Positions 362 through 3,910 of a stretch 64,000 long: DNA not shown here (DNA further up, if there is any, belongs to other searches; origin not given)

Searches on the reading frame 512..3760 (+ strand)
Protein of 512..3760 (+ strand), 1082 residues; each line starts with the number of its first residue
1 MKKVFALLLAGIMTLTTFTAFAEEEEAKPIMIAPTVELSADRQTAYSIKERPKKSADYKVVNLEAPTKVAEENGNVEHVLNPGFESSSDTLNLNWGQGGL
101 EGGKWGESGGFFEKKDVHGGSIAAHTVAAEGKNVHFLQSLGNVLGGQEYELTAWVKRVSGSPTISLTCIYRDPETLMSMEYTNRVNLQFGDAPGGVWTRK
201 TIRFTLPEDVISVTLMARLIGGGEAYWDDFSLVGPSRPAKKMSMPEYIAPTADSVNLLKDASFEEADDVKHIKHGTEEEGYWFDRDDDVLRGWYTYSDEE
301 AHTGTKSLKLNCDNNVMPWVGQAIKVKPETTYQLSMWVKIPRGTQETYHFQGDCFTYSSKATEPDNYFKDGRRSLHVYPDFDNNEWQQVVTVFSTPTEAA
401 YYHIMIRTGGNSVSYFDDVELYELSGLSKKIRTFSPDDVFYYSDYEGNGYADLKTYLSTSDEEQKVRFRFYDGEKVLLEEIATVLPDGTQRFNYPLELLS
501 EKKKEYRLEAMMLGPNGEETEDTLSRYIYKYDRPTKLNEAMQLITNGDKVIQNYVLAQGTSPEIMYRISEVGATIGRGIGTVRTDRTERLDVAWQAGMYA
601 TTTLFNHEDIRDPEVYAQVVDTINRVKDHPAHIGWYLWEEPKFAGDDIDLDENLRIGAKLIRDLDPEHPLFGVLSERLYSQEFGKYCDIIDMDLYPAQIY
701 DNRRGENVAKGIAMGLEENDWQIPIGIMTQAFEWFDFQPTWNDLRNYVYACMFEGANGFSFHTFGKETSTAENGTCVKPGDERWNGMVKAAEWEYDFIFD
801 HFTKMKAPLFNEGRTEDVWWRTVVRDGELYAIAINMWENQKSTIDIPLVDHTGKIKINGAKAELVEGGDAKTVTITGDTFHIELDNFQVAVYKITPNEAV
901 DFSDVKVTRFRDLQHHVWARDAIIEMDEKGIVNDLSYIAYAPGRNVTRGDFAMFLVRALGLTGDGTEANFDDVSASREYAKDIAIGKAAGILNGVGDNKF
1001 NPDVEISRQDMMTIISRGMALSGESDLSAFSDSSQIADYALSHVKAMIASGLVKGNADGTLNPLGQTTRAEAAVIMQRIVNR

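Call 8: search_protein_families(library=pfam, proteins=[window:512-3760:+])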
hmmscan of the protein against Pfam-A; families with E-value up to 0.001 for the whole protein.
window:512-3760:+ (1082 aa): 2 families
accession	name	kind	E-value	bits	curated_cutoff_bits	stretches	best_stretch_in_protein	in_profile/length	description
PF00395.25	SLH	-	6.5e-25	87.3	20.8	2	1030-1073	2-44/44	S-layer homology domain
PF02018.23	CBM_4_9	-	6.2e-09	36.8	25.9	1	256-396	2-119/136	Carbohydrate binding domain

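Call 49: find_encoding_contigs(protein=window:512-3760:+, flank=10000, max_places=3)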
Protein window:512-3760:+ (1082 aa): 6 contigs read that carry it; 1 place shown.
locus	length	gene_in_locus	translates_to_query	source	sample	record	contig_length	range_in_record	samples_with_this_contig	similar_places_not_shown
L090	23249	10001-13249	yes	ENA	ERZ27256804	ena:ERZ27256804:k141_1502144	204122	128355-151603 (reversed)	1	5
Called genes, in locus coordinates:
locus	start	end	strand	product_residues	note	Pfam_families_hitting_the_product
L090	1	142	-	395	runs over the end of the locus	PF01979:Amidohydro_1, PF07969:Amidohydro_3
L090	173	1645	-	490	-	PF00370:FGGY_N, PF02782:FGGY_C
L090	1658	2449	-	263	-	PF04962:KduI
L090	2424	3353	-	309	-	PF00294:PfkB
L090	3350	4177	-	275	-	PF01116:F_bP_aldolase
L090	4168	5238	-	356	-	PF13183:Fer4_8 (weak)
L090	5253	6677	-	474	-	PF01565:FAD_binding_4, PF02913:FAD-oxidase_C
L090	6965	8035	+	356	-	PF26233:NicX (faint)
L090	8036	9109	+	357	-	PF01408:GFO_IDH_MocA, PF22725:GFO_IDH_MocA_C3, PF02894:GFO_IDH_MocA_C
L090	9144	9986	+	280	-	PF01261:AP_endonuc_2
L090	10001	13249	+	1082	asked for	PF02018:CBM_4_9 (faint), PF00395:SLH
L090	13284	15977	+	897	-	PF00395:SLH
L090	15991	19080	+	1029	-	PF02018:CBM_4_9 (faint), PF00395:SLH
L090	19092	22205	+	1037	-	PF02018:CBM_4_9 (faint), PF00395:SLH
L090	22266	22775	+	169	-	-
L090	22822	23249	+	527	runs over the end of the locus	PF02018:CBM_4_9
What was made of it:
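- Checked: In the same genome it is preceded by a second Gfo/Idh/MocA gene (L090, call 49).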

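Call 50: search_protein_families(library=ncbifam, proteins=[L090:173-1645:-, L090:1658-2449:-, L090:2424-3353:-, L090:3350-4177:-, L090:4168-5238:-, L090:5253-6677:-, L090:6965-8035:+, L090:8036-9109:+, L090:9144-9986:+], max_evalue=0.00001)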
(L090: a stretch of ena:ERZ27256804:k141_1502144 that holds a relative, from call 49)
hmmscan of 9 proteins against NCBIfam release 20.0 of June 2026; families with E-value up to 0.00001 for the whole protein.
L090:173-1645:- (490 aa): 12 families
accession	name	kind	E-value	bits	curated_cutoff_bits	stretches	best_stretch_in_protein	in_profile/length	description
TIGR01312.1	XylB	equivalog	3.5e-114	382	380.25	1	5-478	1-479/481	xylulokinase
TIGR01314.1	gntK_FGGY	equivalog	1.3e-68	231.8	648.55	1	3-486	1-497/505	gluconokinase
NF011601.0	PRK15027.1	equivalog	3.3e-64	217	912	1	5-485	3-482/484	xylulokinase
NF008187.0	PRK10939.1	equivalog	5e-54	183.8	528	1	1-480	3-501/521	autoinducer-2 kinase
TIGR01311.1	glycerol_kin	equivalog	9.2e-46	156.2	590.35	1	2-482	1-490/496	glycerol kinase GlpK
NF000756.0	PRK00047.1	subfamily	1.2e-41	142.6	498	1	2-478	5-490/502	glycerol kinase GlpK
NF003154.0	PRK04123.1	equivalog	1.9e-37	129.2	428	1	1-482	3-537/554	ribulokinase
TIGR02628.1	fuculo_kin_coli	equivalog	2.9e-32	112.2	470.9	1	64-460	63-464/465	L-fuculokinase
TIGR01234.1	L-ribulokinase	equivalog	5.8e-26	91.3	583.25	1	2-483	1-531/536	ribulokinase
TIGR01315.1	5C_CHO_kinase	subfamily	9e-26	90.7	408.7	2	4-241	2-257/541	FGGY family pentulose kinase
TIGR02627.1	rhamnulo_kin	equivalog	1.2e-14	53.8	527.95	1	56-220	52-217/454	rhamnulokinase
NF007925.0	PRK10640.1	equivalog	1.7e-14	53.2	639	1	55-217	56-220/489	rhamnulokinase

L090:1658-2449:- (263 aa): 1 family
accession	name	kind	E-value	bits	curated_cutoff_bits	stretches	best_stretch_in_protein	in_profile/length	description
TIGR04378.1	myo_inos_iolB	equivalog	7.1e-75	251.7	205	1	17-260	3-246/247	5-deoxy-glucuronate isomerase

L090:2424-3353:- (309 aa): 18 families
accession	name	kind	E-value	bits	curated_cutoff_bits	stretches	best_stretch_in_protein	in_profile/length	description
TIGR02152.1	D_ribokin_bact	equivalog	3.6e-40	138.2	299.65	1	5-292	2-296/298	ribokinase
NF008353.0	PRK11142.1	equivalog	2.4e-35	122.5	341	1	1-299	2-306/307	ribokinase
TIGR04382.1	myo_inos_iolC_N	equivalog_domain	2e-29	102.9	300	1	37-296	34-309/309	5-dehydro-2-deoxygluconokinase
NF053626.1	RibKinHalex1628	equivalog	6.5e-25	88.2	330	1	1-298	1-293/293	ATP-dependent ribose-1-phosphate kinase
NF041332.1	KDG_KDGal_kin_Halo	equivalog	1.4e-19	70.7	440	1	46-300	41-314/320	bifunctional 2-dehydro-3-deoxygluconokinase/2-dehydro-3-deoxygalactonokinase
NF006957.1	PRK09434.1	equivalog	2e-19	70.2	450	2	173-291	177-301/302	fructokinase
NF049991.1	TagKinase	equivalog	7.9e-19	67.6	420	1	40-298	43-317/321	tagatose kinase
NF007321.0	PRK09813.1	equivalog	1e-18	67.7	247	1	46-274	32-252/261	fructoselysine 6-kinase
NF041134.1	R1P_kin_Thcocales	equivalog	4.1e-17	62.5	500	1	4-298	3-284/291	ADP-dependent ribose-1-phosphate kinase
NF040938.1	KDG_KDGal_kin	equivalog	2.4e-16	59.7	400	1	48-298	40-305/305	bifunctional 2-dehydro-3-deoxygluconokinase/2-dehydro-3-deoxygalactonokinase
TIGR02198.1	rfaE_dom_I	equivalog_domain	1.3e-14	54.1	345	1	42-285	51-305/315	D-glycero-beta-D-manno-heptose-7-phosphate kinase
NF008454.0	PRK11316.1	equivalog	1.4e-09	37.1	521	1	38-298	51-314/475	bifunctional D-glycero-beta-D-manno-heptose-7-phosphate kinase/D-glycero-beta-D-manno-heptose 1-phosphate adenylyltransferase HldE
TIGR03168.1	1-PFK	subfamily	3.8e-09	35.9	216.4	1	189-285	195-290/305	hexose kinase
NF047869.1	myo_kin_aldol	exception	3.9e-09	35.4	600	0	156-298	187-333/586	bifunctional 5-dehydro-2-deoxygluconokinase/5-dehydro-2-deoxyphosphogluconate aldolase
NF041633.1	trifunc_aldol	exception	4.5e-09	35.3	700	0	218-283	493-558/580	KHG/KDPG aldolase/sugar kinase fusion protein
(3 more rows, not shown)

L090:3350-4177:- (275 aa): 20 families
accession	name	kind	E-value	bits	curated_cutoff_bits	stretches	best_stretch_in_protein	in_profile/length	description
NF009497.0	PRK12857.1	equivalog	5e-78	262.2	423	1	1-275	2-284/284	class II fructose-1,6-bisphosphate aldolase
TIGR00167.1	cbbA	subfamily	2.5e-76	256.8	215.6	1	1-275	2-290/290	ketose-bisphosphate aldolase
NF006626.0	PRK09195.1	subfamily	5.9e-75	252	384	1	1-274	2-283/284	tagatose-bisphosphate aldolase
TIGR01859.1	fruc_bis_ald_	equivalog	8.3e-75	252.1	343.05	1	2-275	1-282/282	class II fructose-1,6-bisphosphate aldolase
NF009374.0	PRK12737.1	subfamily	3e-74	249.6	383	1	2-274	3-283/284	tagatose-bisphosphate aldolase subunit GatY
NF006042.0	PRK08185.1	subfamily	2e-72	243.9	405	1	1-274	1-283/287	hypothetical protein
NF005288.0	PRK06806.1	equivalog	1.2e-71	241.2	396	1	2-275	3-281/281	class II fructose-bisphosphate aldolase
TIGR01858.1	tag_bisphos_ald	equivalog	1e-67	228.2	443.55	1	3-275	2-282/282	tagatose bisphosphate family class II aldolase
NF005943.0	PRK07998.1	equivalog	5.5e-61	206.5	364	1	2-273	3-279/283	class II aldolase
NF005284.0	PRK06801.1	equivalog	7.4e-59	199.4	406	1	2-267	3-278/286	ketose 1,6-bisphosphate aldolase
NF009375.0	PRK12738.1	equivalog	6.3e-54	183.1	542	1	3-274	4-283/286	tagatose-bisphosphate aldolase subunit KbaY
NF006376.0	PRK08610.1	equivalog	1.4e-47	162.8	527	1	2-275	3-285/286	class II fructose-bisphosphate aldolase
NF005823.0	PRK07709.1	equivalog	7.9e-45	153.8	545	1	2-275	3-285/285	class II fructose-bisphosphate aldolase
NF004493.0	PRK05835.1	equivalog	1.1e-43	149.6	558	1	1-211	1-219/307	class II fructose-bisphosphate aldolase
NF005481.0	PRK07084.1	equivalog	1.3e-42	146.2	511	1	2-214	12-238/324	class II fructose-bisphosphate aldolase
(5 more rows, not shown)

L090:4168-5238:- (356 aa): 2 families
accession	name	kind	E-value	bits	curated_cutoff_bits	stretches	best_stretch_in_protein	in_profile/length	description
NF004898.0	PRK06259.1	equivalog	1e-07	31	385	1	7-334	129-463/488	fumarate reductase (CoM/CoB) subunit TfrB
NF008369.0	PRK11168.1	equivalog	2.5e-07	29.9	278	1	6-217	52-258/401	anaerobic glycerol-3-phosphate dehydrogenase subunit C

L090:5253-6677:- (474 aa): 9 families
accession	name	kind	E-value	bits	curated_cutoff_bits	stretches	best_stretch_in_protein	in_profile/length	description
TIGR00387.1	glcD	equivalog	2.9e-57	194.4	567.9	1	56-471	1-413/413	glycolate oxidase subunit GlcD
NF008408.0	PRK11230.1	equivalog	1.6e-29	102.7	897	1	55-471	58-470/499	glycolate oxidase subunit GlcD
NF049975.1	2HglutDHaseYdiJ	equivalog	3.1e-22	78.2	1350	1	55-197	54-198/1018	D-2-hydroxyglutarate dehydrogenase YdiJ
NF008439.0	PRK11282.1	equivalog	7.9e-12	44.7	284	1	78-233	24-179/358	glycolate oxidase subunit GlcE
NF041227.1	BagG_FevA2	exception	1.2e-09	37.3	850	1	54-241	47-222/455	bagremycin/ferroverdin biosynthesis FAD-dependent oxygenase BagG/FevA2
NF041226.1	BagK_FevA1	equivalog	2.1e-08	33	800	1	55-238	43-215/453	bagremycin/ferroverdin biosynthesis FAD-dependent oxygenase BagK/FevA1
TIGR01678.1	FAD_lactone_ox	subfamily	3.5e-07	29.5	396.8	1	56-224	18-178/438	sugar 1,4-lactone oxidase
NF053785.1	DcplphribOxDprE1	equivalog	2.9e-06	26.8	500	1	64-225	27-181/449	decaprenylphosphoryl-beta-D-ribose oxidase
TIGR01677.1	pln_FAD_oxido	subfamily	7.5e-06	24.7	383.1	0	52-232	43-217/560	FAD-dependent oxidoreductase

L090:6965-8035:+ (356 aa): 0 families

L090:8036-9109:+ (357 aa): 9 families
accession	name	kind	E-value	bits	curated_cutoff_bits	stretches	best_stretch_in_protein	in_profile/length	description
NF052479.1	LevoglcsnDh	equivalog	7.8e-40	136.7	650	1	14-284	1-290/386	levoglucosan dehydrogenase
TIGR04380.1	myo_inos_iolG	equivalog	5.9e-29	101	355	1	18-351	3-328/330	inositol 2-dehydrogenase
NF041392.1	XylDh_Gfo6_Halo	equivalog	5.9e-21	74.6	350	1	42-353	41-349/350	D-xylose 1-dehydrogenase Gfo6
NF008607.0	PRK11579.1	subfamily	3.1e-15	56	330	1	16-211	4-191/346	oxidoreductase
NF040723.1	UDP-GlcNAcDh_Arch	equivalog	2.6e-14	53.5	450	1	18-166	2-146/302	UDP-N-acetylglucosamine 3-dehydrogenase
NF058563.1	BT_2159_fam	equivalog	1.8e-10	40.4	650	1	18-210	2-184/350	disaccharide 3-dehydrogenase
NF052679.1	InsChiInosDhIolG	equivalog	5e-10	38.9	540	1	18-161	4-148/343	bifunctional inositol 2-dehydrogenase/D-chiro-inositol 1-dehydrogenase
NF058561.1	BT_2158_fam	equivalog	9.2e-09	34.4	750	1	26-164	40-180/487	glycoside 3-dehydrogenase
NF007574.0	PRK10206.1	equivalog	3.8e-06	26.2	352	1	21-173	7-160/345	oxidoreductase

L090:9144-9986:+ (280 aa): 4 families
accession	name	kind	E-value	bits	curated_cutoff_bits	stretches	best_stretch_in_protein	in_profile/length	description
NF009689.0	PRK13210.1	subfamily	2e-07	30.4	200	1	171-276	177-283/286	L-ribulose-5-phosphate 3-epimerase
NF009688.0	PRK13209.1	subfamily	2e-07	30.3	317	1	86-273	91-278/286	L-ribulose-5-phosphate 3-epimerase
TIGR00542.1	hxl6Piso_put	equivalog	1.8e-06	27.5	272.15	1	86-272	86-272/279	L-ribulose-5-phosphate 3-epimerase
TIGR03234.1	OH-pyruv-isom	equivalog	4.5e-06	26.2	353.45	0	82-251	71-241/254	hydroxypyruvate isomerase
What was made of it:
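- On iol catabolic operon: An IolB equivalog, a PfkB kinase and a class II aldolase lie beside the other locus, outside the window (calls 49, 50).
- Beside it are a PfkB kinase and a class II ketose-bisphosphate aldolase (calls 49, 50).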

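Call 79: search_solved_structures(query=L090:8036-9109:+, max_evalue=1e-8)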
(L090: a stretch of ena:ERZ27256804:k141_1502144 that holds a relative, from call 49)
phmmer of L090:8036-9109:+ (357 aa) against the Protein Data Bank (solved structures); distinct sequences matched with E-value up to 1e-8: 48.
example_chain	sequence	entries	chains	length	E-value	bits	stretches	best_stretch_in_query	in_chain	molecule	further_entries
4h3v_A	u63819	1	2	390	4.8e-33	117.9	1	35-284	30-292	Oxidoreductase domain protein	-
6a3f_A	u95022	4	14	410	9.8e-28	100.4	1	47-284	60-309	Putative dehydrogenase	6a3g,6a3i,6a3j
5ya8_A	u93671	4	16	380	8.6e-27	97.3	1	71-284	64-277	Scyllo-inositol dehydrogenase with L-glucose dehydrogenase activity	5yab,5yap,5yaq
6ktj_A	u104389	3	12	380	5.8e-26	94.6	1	71-284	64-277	Scyllo-inositol dehydrogenase with L-glucose dehydrogenase activity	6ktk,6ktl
4fb5_A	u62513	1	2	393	6.1e-26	94.5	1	14-307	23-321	Probable oxidoreductase protein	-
7xr9_A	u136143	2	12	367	4.7e-24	88.3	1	14-222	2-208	DgpA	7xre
9m3d_B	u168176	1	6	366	3.2e-22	82.3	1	14-212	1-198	DgpA1 from W974-1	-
4gqa_A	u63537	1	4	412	9e-20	74.2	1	16-284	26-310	NAD binding Oxidoreductase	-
3ezy_A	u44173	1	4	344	1.4e-18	70.3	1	18-284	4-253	Dehydrogenase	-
4mkx_A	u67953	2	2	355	2.4e-16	63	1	10-217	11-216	Inositol dehydrogenase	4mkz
4n54_A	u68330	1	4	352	7.1e-16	61.4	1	15-217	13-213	Inositol dehydrogenase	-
3cea_A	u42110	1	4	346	1.3e-15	60.6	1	16-211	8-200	Myo-inositol 2-dehydrogenase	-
5a02_A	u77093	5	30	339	7.9e-15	58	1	20-212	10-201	ALDOSE-ALDOSE OXIDOREDUCTASE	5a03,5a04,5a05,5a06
4hkt_A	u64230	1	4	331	1.2e-14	57.3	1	18-350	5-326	Inositol 2-dehydrogenase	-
3gfg_A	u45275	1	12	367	1.3e-14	57.2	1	8-215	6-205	Uncharacterized oxidoreductase yvaA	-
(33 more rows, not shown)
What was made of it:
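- Closest known: LgdA/LgdB, BT2156-2160 and the Agrobacterium 3-keto-glycoside route. Same: The second pair of this genome (L090) is nearest to levoglucosan dehydrogenase (calls 50, 79).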

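Call 80: search_solved_structures(query=L090:9144-9986:+, max_evalue=0.01)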
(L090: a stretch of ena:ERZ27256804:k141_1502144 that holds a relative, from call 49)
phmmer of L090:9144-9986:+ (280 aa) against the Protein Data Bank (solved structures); distinct sequences matched with E-value up to 0.01: 3.
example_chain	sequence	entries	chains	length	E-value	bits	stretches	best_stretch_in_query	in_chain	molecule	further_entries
3tva_A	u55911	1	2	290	3.9e-33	118.7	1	36-275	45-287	Xylose isomerase domain protein TIM barrel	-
3wqo_A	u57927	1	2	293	7.3e-09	39.1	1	25-269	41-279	Uncharacterized protein MJ1311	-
3cqh_A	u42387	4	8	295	0.0012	22.1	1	203-273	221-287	L-ribulose-5-phosphate 3-epimerase ulaE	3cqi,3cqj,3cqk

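Call 89: search_protein_families(library=pfam, proteins=[L090:6965-8035:+], max_evalue=0.01)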
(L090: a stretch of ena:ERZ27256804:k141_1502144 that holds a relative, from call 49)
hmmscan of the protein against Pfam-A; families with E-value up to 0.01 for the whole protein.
L090:6965-8035:+ (356 aa): 1 family
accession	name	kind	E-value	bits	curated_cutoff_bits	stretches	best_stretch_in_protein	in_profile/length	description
PF02073.20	Peptidase_M29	-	0.0014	18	27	0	8-61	3-56/406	Thermophilic metalloprotease (M29)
